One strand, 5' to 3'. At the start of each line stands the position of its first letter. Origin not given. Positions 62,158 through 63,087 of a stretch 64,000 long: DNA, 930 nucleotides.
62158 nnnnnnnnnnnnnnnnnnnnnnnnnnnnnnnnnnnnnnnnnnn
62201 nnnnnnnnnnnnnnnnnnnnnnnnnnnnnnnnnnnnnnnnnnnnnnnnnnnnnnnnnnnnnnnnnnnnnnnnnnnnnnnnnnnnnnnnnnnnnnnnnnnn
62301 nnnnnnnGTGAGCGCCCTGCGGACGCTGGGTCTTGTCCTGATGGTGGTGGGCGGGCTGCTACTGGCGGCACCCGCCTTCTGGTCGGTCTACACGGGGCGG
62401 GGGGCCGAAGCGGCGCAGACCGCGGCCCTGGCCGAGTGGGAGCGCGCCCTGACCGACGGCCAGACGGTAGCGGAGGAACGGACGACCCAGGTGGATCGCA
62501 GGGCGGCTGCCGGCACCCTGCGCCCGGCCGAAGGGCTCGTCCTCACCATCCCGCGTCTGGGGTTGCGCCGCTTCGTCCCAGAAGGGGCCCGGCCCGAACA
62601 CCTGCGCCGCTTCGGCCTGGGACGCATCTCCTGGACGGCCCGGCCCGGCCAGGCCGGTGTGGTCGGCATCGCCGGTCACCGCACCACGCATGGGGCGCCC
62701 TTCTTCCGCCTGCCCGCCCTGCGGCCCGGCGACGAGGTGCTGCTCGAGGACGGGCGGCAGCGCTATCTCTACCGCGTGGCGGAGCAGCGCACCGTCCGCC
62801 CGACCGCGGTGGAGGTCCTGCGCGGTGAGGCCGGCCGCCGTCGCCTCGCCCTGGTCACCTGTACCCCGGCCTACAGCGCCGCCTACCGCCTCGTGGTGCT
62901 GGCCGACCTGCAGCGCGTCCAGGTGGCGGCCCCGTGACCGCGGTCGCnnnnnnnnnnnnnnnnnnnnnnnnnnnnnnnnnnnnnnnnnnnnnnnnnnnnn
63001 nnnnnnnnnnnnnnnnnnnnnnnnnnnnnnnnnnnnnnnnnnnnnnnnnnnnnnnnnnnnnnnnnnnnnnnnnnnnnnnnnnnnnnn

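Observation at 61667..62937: Sortase plus Pro/Ser/Thr-rich substrate-like protein embedded inside the modification cluster; non-canonical C-terminal sorting signal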

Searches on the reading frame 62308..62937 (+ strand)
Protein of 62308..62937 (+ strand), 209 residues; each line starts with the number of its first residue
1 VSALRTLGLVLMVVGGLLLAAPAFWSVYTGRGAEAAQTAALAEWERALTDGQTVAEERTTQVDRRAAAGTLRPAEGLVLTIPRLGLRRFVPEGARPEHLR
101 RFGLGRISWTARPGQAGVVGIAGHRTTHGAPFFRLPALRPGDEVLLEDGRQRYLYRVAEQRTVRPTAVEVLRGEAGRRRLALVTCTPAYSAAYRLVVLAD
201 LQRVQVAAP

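Call 4: search_protein_families(library=pfam, proteins=[window:62308-62937:+], max_evalue=0.01)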
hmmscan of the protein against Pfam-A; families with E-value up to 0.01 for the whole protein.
window:62308-62937:+ (209 aa): 1 family
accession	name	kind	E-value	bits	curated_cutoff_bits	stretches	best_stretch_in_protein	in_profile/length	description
PF04203.18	Sortase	-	2.9e-28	98.6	26.6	1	79-201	1-124/125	Sortase domain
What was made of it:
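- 62308..62937 (+): Class-E-like sortase with an N-terminal TM anchor. His124 at 62677-62679, Cys185 at 62860-62862, Arg194 at 62887-62889. Pfam PF04203 at 2.9e-28 (call 4).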

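Call 6: search_solved_structures(query=window:62308-62937:+, max_evalue=0.001, show_alignments=2)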
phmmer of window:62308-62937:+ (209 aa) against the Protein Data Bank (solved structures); distinct sequences matched with E-value up to 0.001: 43.
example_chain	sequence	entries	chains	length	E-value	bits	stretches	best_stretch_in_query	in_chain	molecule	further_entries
5go6_A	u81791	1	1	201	3.2e-19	72.6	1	77-205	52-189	Putative secreted protein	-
5go5_A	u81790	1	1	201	1.1e-18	70.8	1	77-205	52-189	sortase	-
5cuw_A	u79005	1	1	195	2.9e-14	56.4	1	64-199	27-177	SrtE1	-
9m5j_B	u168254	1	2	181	3e-12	49.8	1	80-202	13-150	Peptidase C60, sortase A and B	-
9m5i_B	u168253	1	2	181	3.8e-12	49.5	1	80-202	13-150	Peptidase C60, sortase A and B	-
9iv0_A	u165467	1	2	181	3.9e-12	49.5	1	81-202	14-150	Peptidase C60, sortase A and B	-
9m4u_B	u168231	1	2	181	4.2e-12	49.4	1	81-202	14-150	Peptidase C60, sortase A and B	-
9iok_A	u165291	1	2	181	4.2e-12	49.4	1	81-202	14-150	Peptidase C60, sortase A and B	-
9m2n_A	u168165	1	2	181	4.9e-11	45.9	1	80-201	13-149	Peptidase C60, sortase A and B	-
9m2g_A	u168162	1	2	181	6.2e-11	45.6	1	81-201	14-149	Peptidase C60, sortase A and B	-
9m6n_B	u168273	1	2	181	6.6e-11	45.5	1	81-201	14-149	Peptidase C60, sortase A and B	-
9j0t_A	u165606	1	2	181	6.7e-11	45.4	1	81-201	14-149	Peptidase C60, sortase A and B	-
7cg9_A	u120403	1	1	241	1.4e-10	44.4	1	75-198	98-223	Class C sortase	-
8t28_A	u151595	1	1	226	1.6e-10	44.3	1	75-198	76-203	Class C sortase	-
4d70_A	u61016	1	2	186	3.7e-10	43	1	63-189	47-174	SORTASE FAMILY PROTEIN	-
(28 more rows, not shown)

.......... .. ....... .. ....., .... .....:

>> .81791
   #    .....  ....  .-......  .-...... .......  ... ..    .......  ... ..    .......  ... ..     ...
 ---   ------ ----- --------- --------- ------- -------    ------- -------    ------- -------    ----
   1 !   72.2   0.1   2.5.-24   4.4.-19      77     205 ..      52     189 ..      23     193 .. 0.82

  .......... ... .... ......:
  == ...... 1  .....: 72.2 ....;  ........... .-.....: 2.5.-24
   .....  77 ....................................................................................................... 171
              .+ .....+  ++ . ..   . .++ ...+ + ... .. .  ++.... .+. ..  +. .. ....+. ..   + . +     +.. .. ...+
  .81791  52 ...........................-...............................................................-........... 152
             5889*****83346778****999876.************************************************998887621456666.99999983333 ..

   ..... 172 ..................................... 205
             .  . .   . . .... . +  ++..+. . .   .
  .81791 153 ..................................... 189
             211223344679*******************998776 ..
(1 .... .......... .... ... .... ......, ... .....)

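Call 7: search_protein_families(library=ncbifam, proteins=[window:62308-62937:+], max_evalue=0.01)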
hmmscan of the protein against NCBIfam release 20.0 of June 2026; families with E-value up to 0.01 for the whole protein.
window:62308-62937:+ (209 aa): 7 families
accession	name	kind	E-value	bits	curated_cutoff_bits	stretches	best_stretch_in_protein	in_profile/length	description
NF033747.1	class_E_sortase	subfamily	7.8e-33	114.1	160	1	6-205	3-209/211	class E sortase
TIGR01076.1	sortase_fam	subfamily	2.1e-15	56.7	39.35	1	79-199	3-125/136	sortase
NF033745.1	class_C_sortase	subfamily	4.7e-14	52.6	160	1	66-199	81-218/220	class C sortase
NF058671.1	sortase_SrtD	exception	4.7e-14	52.5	140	1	10-196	3-182/187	class D sortase, LPxTATN-specific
TIGR03784.1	marine_sortase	equivalog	2.2e-13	50.2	158.25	1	79-190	54-161/174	class GN sortase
NF033746.1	class_D_sortase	subfamily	4.7e-11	42.7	165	1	78-199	12-131/135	class D sortase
NF033748.1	class_F_sortase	subfamily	9.3e-06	25.3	166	1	110-191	53-139/155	class F sortase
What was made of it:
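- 62308..62937 (+): NCBIfam class E scores 114 bits, below the 160 cutoff (call 7).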

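Call 9: find_encoding_contigs(protein=window:62308-62937:+, flank=10000, max_places=6)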
Protein window:62308-62937:+ (209 aa): 16 contigs read that carry it; 6 places shown.
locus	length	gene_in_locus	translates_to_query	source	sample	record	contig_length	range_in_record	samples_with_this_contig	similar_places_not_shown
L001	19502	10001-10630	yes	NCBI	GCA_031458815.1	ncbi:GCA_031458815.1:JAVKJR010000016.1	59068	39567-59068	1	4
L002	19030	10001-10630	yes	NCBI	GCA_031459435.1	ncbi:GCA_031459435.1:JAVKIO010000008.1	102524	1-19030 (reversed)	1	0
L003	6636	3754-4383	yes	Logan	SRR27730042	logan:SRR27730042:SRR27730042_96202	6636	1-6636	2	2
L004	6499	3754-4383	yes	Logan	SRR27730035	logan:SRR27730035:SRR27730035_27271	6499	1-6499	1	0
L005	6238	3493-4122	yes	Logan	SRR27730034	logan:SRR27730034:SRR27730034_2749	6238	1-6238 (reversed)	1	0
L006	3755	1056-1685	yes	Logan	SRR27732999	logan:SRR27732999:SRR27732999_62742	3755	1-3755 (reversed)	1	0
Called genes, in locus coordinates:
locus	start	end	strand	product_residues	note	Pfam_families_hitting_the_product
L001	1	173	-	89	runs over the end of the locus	PF01649:Ribosomal_S20p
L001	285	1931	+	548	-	PF03023:MurJ, PF13440:Polysacc_synt_3 (weak), PF01554:MatE (weak)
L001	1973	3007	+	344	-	PF01628:HrcA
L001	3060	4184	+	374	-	PF00226:DnaJ, PF01556:DnaJ_C, PF00684:DnaJ_CXXCXGXG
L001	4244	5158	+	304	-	PF06325:PrmA, PF05175:MTS, PF02475:TRM5-TYW2_MTfase (weak), PF12847:Methyltransf_18 (weak), PF13847:Methyltransf_31 (weak), PF08241:Methyltransf_11 (weak), PF08242:Methyltransf_12 (weak), PF13649:Methyltransf_25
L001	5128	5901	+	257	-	PF20260:PUA_4, PF04452:Methyltrans_RNA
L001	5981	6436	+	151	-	-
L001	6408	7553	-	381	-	PF14907:NTP_transf_5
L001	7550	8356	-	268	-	PF01061:ABC2_membrane, PF12698:ABC2_membrane_3 (weak)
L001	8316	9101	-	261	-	PF00005:ABC_tran, PF13304:AAA_21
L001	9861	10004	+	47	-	-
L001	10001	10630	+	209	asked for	PF04203:Sortase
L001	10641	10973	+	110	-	PF05402:PqqD (weak)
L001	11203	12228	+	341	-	PF27840:ScmC (faint)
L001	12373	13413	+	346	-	PF01118:Semialdhyde_dh, PF22698:Semialdhyde_dhC_1, PF02774:Semialdhyde_dhC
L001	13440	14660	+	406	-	PF01960:ArgJ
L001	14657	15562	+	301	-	PF00696:AA_kinase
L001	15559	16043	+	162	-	PF00202:Aminotran_3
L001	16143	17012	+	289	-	PF00202:Aminotran_3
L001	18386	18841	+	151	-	PF01316:Arg_repressor, PF01498:HTH_Tnp_Tc3_2 (weak), PF02863:Arg_repressor_C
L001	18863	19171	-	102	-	PF00355:Rieske, PF13806:Rieske_2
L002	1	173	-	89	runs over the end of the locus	PF01649:Ribosomal_S20p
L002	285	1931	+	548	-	PF03023:MurJ, PF13440:Polysacc_synt_3 (weak), PF01554:MatE (weak)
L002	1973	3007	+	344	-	PF01628:HrcA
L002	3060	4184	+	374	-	PF00226:DnaJ, PF01556:DnaJ_C, PF00684:DnaJ_CXXCXGXG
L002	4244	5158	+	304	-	PF06325:PrmA, PF05175:MTS, PF02475:TRM5-TYW2_MTfase (weak), PF12847:Methyltransf_18 (weak), PF13847:Methyltransf_31 (weak), PF08241:Methyltransf_11 (weak), PF08242:Methyltransf_12 (weak), PF13649:Methyltransf_25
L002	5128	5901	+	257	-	PF20260:PUA_4, PF04452:Methyltrans_RNA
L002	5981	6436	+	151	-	-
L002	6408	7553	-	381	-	PF14907:NTP_transf_5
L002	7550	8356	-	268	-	PF01061:ABC2_membrane, PF12698:ABC2_membrane_3 (weak)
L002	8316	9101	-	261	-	PF00005:ABC_tran, PF13304:AAA_21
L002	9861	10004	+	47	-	-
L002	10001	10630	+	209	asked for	PF04203:Sortase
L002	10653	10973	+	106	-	PF05402:PqqD (weak)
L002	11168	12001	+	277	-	PF27840:ScmC (weak)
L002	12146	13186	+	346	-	PF01118:Semialdhyde_dh, PF22698:Semialdhyde_dhC_1, PF02774:Semialdhyde_dhC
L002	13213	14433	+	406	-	PF01960:ArgJ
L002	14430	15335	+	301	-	PF00696:AA_kinase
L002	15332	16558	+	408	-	PF00202:Aminotran_3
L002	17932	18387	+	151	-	PF01316:Arg_repressor, PF01498:HTH_Tnp_Tc3_2 (weak), PF02863:Arg_repressor_C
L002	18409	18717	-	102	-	PF00355:Rieske, PF13806:Rieske_2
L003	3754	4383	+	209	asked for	PF04203:Sortase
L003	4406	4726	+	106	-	PF05402:PqqD (weak)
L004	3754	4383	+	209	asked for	PF04203:Sortase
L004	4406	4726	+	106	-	PF05402:PqqD (weak)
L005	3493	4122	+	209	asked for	PF04203:Sortase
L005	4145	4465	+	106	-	PF05402:PqqD (weak)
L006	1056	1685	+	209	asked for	PF04203:Sortase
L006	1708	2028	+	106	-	PF05402:PqqD (weak)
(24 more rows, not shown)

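Call 12: find_homologous_proteins(query=window:62308-62937:+, max_evalue=1e-10)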
Query window:62308-62937:+ (209 aa): 363 proteins with E <= 1e-10 among 6270 candidates; the best 120 are listed.
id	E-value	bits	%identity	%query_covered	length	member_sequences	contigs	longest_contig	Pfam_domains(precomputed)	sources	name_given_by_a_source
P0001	3.1e-121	420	96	100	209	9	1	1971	PF04203.19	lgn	-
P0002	7.9e-57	210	57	96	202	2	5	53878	PF04203.19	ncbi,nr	ncbi:MAG: class E sortase [Armatimonadota bacterium]|nr:class E sortase [Armatimonadota bacterium] M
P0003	1.1e-56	210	54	97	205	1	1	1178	PF04203.19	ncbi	-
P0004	1.3e-55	206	54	99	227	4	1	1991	PF04203.19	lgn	-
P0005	2.1e-55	206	54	97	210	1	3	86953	PF04203.19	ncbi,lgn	-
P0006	3.7e-55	205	54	96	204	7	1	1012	PF04203.19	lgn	-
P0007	9.6e-55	203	51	98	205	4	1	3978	PF04203.19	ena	-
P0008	2.0e-54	202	52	95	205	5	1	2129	PF04203.19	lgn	-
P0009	2.0e-54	202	54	97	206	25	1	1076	PF04203.19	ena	-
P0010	3.3e-54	202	56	99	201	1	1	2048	PF04203.19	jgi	-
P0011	3.3e-54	202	52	99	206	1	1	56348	PF04203.19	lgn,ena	-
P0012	4.4e-54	201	53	98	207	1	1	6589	PF04203.19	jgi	jgi:sortase A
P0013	1.5e-53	199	51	99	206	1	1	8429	PF04203.19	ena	-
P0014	1.7e-53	199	52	99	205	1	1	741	PF04203.19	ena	-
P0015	1.8e-53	199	52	100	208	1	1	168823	PF04203.19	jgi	jgi:sortase A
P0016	2.1e-53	199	52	99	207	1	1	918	PF04203.19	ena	-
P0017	2.9e-53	198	51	99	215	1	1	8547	PF04203.19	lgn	-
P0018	3.6e-53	198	54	97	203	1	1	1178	PF04203.19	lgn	-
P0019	3.8e-53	198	51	94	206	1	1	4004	PF04203.19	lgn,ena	-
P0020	4.9e-53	198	50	99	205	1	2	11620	PF04203.19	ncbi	-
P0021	1.1e-52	197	55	98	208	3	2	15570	PF04203.19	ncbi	-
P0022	1.6e-52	196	52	96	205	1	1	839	PF04203.19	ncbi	-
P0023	2.2e-52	196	50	98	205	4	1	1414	PF04203.19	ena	-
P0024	3.4e-52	195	52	88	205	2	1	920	PF04203.19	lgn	-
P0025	7.1e-52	194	50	97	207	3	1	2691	PF04203.19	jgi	-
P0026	7.5e-52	194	50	98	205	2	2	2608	PF04203.19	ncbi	-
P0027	8.6e-52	194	50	99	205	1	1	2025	PF04203.19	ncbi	-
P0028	1.1e-51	193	51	97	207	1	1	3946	PF04203.19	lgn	-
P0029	1.3e-51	193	50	95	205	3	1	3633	PF04203.19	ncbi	-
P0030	1.6e-51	193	49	96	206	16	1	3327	PF04203.19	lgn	-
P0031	2.1e-51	192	51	96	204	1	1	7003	PF04203.19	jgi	jgi:sortase A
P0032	2.9e-51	192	49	97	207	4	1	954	PF04203.19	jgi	jgi:sortase A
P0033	3.0e-51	192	50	96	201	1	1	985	PF04203.19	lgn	-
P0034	3.9e-51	192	53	96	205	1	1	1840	PF04203.19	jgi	jgi:sortase A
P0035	5.9e-51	191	52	96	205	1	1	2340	PF04203.19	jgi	jgi:sortase A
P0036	1.1e-50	190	49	97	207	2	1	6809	PF04203.19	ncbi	-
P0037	1.1e-50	190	49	99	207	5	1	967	PF04203.19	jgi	jgi:sortase A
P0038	1.3e-50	190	51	97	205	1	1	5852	PF04203.19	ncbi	-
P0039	1.3e-50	190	51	99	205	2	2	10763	PF04203.19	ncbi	-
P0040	1.6e-50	190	50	100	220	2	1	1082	PF04203.19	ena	-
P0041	2.0e-50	189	51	99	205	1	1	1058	PF04203.19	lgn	-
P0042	2.2e-50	189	50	97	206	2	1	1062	PF04203.19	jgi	jgi:sortase A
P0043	2.5e-50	189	49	99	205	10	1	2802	PF04203.19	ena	-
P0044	2.6e-50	189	52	100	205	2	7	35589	PF04203.19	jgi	jgi:sortase A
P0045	2.9e-50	189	51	99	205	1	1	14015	PF04203.19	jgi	jgi:sortase A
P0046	3.1e-50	189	53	95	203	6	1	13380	PF04203.19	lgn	-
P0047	4.4e-50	188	50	98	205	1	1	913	PF04203.19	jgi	jgi:sortase A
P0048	5.3e-50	188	49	99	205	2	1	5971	PF04203.19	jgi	jgi:sortase A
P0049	6.0e-50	188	49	97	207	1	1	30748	PF04203.19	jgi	jgi:sortase A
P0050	6.8e-50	188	50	96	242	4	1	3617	PF04203.19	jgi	jgi:sortase A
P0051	7.8e-50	187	52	98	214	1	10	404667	PF04203.19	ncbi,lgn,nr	ncbi:MAG: class E sortase [Armatimonadota bacterium]|nr:class E sortase [Armatimonadota bacterium] M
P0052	8.6e-50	187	52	96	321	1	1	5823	PF04203.19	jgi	-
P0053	1.3e-49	187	53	96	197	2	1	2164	PF04203.19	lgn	-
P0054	1.4e-49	187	52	93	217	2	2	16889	PF04203.19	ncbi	ncbi:MAG: sortase [bacterium]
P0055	1.4e-49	186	49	97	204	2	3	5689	PF04203.19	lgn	-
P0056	1.6e-49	186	50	99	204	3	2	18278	PF04203.19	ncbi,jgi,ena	-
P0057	2.2e-49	186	51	99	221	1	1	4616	PF04203.19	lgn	-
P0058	2.5e-49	186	49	97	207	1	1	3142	PF04203.19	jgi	jgi:sortase A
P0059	3.0e-49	185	51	96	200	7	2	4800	PF04203.19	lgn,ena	-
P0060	3.1e-49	185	47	99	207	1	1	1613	PF04203.19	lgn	-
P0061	3.7e-49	185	52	89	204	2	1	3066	PF04203.19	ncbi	-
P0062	7.8e-49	184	52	98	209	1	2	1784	PF04203.19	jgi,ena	-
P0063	1.1e-48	184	49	97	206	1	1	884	PF04203.19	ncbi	-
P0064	1.3e-48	183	51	97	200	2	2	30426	PF04203.19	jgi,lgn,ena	-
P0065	1.3e-48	183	47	99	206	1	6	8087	PF04203.19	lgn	-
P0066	1.5e-48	183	51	91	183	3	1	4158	PF04203.19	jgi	jgi:sortase A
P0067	1.7e-48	183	48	99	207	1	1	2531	PF04203.19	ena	-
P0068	2.3e-48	183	52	91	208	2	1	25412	PF04203.19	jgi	-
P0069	2.8e-48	182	53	93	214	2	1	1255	PF04203.19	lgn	-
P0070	2.8e-48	182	51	94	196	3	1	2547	PF04203.19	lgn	-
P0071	3.7e-48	182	50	96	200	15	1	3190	PF04203.19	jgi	-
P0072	4.6e-48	182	48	98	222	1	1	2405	PF04203.19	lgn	-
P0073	4.8e-48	181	51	97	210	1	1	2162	PF04203.19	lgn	-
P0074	5.9e-48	181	50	100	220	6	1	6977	PF04203.19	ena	-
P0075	6.7e-48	181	49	97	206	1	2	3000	PF04203.19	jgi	jgi:sortase A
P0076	7.7e-48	181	52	96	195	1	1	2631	PF04203.19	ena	-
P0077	8.7e-48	181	51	98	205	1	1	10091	PF04203.19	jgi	jgi:sortase A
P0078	1.6e-47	180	53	94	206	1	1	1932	PF04203.19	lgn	-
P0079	2.3e-47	179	49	100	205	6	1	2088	PF04203.19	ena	-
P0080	2.5e-47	179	47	97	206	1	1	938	PF04203.19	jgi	-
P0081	2.6e-47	179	51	98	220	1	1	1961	PF04203.19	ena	-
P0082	2.6e-47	179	51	98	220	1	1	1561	PF04203.19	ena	-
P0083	4.8e-47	178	48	99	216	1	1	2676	PF04203.19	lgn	-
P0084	5.1e-47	178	48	98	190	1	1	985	PF04203.19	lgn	-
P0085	5.6e-47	178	49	97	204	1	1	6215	PF04203.19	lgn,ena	-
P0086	8.4e-47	177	53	87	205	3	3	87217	PF04203.19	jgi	-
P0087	8.6e-47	177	64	63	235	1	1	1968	PF04203.19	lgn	-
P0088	2.3e-46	176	48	96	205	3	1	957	PF04203.19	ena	-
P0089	3.5e-46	175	48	99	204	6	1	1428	PF04203.19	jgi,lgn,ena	-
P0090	3.8e-46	175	49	96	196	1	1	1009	PF04203.19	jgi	-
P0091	4.0e-46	175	48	96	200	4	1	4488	PF04203.19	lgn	-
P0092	4.5e-46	175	48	96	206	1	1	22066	PF04203.19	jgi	-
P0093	5.1e-46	175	50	98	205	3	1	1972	PF04203.19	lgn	-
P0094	5.3e-46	175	50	98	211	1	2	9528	PF04203.19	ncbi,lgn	-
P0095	8.1e-46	174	49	96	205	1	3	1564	PF04203.19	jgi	jgi:LPXTG-site transpeptidase (sortase) family protein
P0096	1.4e-45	173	49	96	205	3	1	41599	PF04203.19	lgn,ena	-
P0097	1.9e-45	173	48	100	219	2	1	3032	PF04203.19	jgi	-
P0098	2.3e-45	173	50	96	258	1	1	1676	PF04203.19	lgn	-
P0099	2.6e-45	173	51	97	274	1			PF04203.19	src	-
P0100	3.2e-45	172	49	100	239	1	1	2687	PF04203.19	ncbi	-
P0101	3.4e-45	172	50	97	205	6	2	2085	PF04203.19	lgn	-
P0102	5.0e-45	172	46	96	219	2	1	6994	PF04203.19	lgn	-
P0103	5.2e-45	172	47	99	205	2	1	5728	PF04203.19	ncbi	-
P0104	5.2e-45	172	50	97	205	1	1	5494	PF04203.19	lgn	-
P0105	3.0e-44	169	48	96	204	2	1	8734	PF04203.19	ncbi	ncbi:MAG: class E sortase [Armatimonadota bacterium]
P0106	3.3e-44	169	49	97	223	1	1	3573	PF04203.19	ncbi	ncbi:MAG: class E sortase [bacterium]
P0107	6.4e-44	168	49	98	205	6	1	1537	PF04203.19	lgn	-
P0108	9.2e-44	167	47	100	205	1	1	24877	PF04203.19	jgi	jgi:LPXTG-site transpeptidase (sortase) family protein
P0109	1.4e-43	167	50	89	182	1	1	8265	PF04203.19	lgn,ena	-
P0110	3.4e-43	166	49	92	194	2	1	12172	PF04203.19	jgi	-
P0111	8.4e-43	164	48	99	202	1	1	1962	PF04203.19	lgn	-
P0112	1.2e-42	164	48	92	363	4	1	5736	PF04203.19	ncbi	-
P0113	3.8e-42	162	57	64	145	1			PF04203.19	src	-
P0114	3.8e-42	162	46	96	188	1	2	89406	PF04203.19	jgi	-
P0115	7.5e-42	161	50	85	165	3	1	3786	PF04203.19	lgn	-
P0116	1.3e-41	160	48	94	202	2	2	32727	PF04203.19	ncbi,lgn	-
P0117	1.5e-41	160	46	98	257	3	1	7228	PF04203.19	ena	-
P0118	1.8e-41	160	47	96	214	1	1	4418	PF04203.19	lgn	-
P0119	4.3e-41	159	53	84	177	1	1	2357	PF04203.19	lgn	-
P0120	2.0e-40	157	60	60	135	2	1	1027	PF04203.19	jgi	jgi:sortase A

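Call 13: find_encoding_contigs(protein=P0002, flank=8000, max_places=2)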
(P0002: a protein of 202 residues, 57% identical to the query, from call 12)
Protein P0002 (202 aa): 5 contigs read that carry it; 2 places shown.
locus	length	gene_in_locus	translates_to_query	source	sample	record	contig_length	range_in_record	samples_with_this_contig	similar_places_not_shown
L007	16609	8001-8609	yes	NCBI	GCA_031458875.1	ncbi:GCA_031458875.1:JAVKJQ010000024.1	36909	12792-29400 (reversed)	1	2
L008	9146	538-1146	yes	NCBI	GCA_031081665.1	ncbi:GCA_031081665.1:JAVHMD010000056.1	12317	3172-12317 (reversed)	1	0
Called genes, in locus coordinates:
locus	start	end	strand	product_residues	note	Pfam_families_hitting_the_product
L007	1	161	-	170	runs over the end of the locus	PF02082:Rrf2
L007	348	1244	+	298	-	PF02826:2-Hacid_dh_C (weak), PF03446:NAD_binding_2, PF00393:6PGD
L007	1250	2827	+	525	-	PF00479:G6PD_N, PF02781:G6PD_C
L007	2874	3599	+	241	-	PF01182:Glucosamine_iso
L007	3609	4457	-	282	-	PF23441:SDR (weak), PF00106:adh_short, PF08659:KR (weak), PF13561:adh_short_C2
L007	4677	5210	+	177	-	PF00188:CAP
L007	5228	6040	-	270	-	PF01061:ABC2_membrane, PF12698:ABC2_membrane_3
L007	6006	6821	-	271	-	PF00005:ABC_tran, PF13304:AAA_21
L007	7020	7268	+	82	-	-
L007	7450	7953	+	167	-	-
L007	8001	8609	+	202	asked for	PF04203:Sortase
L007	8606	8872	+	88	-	-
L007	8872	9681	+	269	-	-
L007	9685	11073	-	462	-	PF01425:Amidase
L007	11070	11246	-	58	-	-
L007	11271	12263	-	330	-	PF00903:Glyoxalase, PF13669:Glyoxalase_4 (faint), PF18029:Glyoxalase_6 (faint), PF00903:Glyoxalase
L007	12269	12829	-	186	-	PF01613:Flavin_Reduct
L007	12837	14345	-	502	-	PF11794:HpaB_N, PF03241:HpaB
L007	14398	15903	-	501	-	PF00171:Aldedh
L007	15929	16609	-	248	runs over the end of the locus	PF01557:FAA_hydrolase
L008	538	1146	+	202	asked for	PF04203:Sortase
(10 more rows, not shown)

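Call 14: find_encoding_contigs(protein=P0005, flank=8000, max_places=2)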
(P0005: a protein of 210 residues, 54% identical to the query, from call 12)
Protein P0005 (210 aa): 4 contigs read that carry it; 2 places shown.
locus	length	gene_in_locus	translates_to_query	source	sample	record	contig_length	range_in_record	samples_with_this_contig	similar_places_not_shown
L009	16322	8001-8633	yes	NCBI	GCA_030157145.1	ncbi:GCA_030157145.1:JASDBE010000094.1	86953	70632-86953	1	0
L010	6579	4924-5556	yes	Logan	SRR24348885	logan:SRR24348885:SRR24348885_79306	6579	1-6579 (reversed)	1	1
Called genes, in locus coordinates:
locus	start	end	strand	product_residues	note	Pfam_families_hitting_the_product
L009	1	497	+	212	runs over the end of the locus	PF04542:Sigma70_r2, PF08281:Sigma70_r4_2 (weak)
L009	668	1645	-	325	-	PF04055:Radical_SAM, PF06463:Mob_synth_C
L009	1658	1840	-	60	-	-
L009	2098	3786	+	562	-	PF07690:MFS_1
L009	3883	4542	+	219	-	PF00188:CAP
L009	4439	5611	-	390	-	PF14907:NTP_transf_5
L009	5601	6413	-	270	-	PF01061:ABC2_membrane, PF12698:ABC2_membrane_3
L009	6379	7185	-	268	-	PF00005:ABC_tran, PF13304:AAA_21 (weak)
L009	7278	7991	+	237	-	-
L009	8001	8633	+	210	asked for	PF04203:Sortase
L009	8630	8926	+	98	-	PF05402:PqqD (weak)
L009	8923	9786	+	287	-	-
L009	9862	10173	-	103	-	-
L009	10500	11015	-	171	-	-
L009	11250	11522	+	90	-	PF00216:Bac_DNA_binding, PF18291:HU-HIG (weak)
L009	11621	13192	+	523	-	PF01921:tRNA-synt_1f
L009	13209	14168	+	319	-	PF00389:2-Hacid_dh (weak), PF02826:2-Hacid_dh_C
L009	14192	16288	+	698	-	PF00009:GTP_EFTU, PF01926:MMR_HSR1 (weak), PF22042:EF-G_D2, PF03144:GTP_EFTU_D2 (faint), PF14492:EFG_III, PF03764:EFG_IV, PF00679:EFG_C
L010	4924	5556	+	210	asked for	PF04203:Sortase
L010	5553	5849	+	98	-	PF05402:PqqD (weak)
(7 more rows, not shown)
